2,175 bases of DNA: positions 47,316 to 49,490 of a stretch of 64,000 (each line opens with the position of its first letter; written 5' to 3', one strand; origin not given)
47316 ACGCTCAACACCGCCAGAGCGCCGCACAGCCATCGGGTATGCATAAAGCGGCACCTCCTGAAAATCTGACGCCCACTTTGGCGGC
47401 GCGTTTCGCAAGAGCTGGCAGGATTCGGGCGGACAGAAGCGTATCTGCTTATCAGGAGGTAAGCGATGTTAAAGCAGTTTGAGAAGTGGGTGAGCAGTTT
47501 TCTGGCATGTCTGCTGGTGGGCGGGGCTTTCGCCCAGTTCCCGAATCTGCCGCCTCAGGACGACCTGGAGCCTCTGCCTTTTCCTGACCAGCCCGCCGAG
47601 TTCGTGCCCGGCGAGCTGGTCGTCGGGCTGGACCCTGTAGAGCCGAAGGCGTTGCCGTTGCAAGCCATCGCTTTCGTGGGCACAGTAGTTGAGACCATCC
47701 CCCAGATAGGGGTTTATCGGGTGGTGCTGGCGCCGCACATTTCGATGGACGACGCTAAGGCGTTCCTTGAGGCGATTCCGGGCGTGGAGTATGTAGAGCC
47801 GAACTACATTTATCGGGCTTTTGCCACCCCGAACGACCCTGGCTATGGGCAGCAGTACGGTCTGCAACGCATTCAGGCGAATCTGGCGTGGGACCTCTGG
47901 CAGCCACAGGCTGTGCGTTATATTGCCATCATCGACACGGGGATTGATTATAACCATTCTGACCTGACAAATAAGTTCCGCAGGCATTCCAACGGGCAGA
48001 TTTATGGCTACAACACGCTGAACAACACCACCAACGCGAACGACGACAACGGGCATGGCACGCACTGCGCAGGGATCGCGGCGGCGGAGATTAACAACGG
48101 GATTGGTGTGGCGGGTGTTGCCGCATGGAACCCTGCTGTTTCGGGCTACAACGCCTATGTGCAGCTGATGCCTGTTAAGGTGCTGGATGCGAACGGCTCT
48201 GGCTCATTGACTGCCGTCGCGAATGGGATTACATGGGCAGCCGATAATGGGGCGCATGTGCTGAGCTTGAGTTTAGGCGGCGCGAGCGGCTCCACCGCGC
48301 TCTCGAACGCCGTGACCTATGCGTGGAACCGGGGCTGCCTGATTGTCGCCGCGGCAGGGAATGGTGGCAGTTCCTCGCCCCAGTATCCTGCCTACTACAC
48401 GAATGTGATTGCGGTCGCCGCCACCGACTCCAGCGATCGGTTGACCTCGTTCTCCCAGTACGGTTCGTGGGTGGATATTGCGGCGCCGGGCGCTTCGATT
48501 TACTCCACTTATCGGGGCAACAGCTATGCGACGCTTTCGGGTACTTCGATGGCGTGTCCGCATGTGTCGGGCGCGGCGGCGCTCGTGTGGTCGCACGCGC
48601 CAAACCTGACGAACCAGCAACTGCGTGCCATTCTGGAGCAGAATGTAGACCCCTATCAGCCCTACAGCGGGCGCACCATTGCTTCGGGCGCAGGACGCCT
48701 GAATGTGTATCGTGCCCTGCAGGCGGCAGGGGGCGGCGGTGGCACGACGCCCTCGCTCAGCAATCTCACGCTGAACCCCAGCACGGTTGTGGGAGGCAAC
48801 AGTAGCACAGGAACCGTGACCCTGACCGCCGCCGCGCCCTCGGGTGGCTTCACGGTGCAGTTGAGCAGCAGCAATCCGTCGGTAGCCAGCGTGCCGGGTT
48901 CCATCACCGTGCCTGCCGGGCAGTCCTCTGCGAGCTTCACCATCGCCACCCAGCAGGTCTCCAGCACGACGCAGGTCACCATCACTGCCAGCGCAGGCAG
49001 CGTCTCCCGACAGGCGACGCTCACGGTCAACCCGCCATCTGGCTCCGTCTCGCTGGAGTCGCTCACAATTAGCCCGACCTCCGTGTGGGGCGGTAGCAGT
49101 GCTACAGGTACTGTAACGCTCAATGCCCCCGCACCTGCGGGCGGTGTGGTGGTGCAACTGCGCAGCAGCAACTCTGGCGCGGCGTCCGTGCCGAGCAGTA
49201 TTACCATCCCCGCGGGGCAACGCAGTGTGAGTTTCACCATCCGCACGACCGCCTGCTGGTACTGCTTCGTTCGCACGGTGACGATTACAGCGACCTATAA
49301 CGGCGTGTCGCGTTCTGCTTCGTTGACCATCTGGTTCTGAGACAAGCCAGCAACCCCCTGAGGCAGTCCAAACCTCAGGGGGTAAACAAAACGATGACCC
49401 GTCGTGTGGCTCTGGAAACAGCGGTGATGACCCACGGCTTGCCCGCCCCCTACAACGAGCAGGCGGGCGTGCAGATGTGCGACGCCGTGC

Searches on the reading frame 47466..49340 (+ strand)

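Call 87: search_protein_families(library=pfam, proteins=[window:47466-49340:+], max_evalue=0.00001)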
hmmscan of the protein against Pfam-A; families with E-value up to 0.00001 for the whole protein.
window:47466-49340:+ (624 aa): 2 families
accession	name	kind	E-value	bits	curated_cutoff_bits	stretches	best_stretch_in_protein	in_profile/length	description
PF00082.27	Peptidase_S8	-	5.4e-57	193.7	21.8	1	152-394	5-273/288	Subtilase family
PF22148.1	Fervidolysin_NPro-like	-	1.6e-18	67.3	21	1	41-113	10-81/81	Fervidolysin N-terminal prodomain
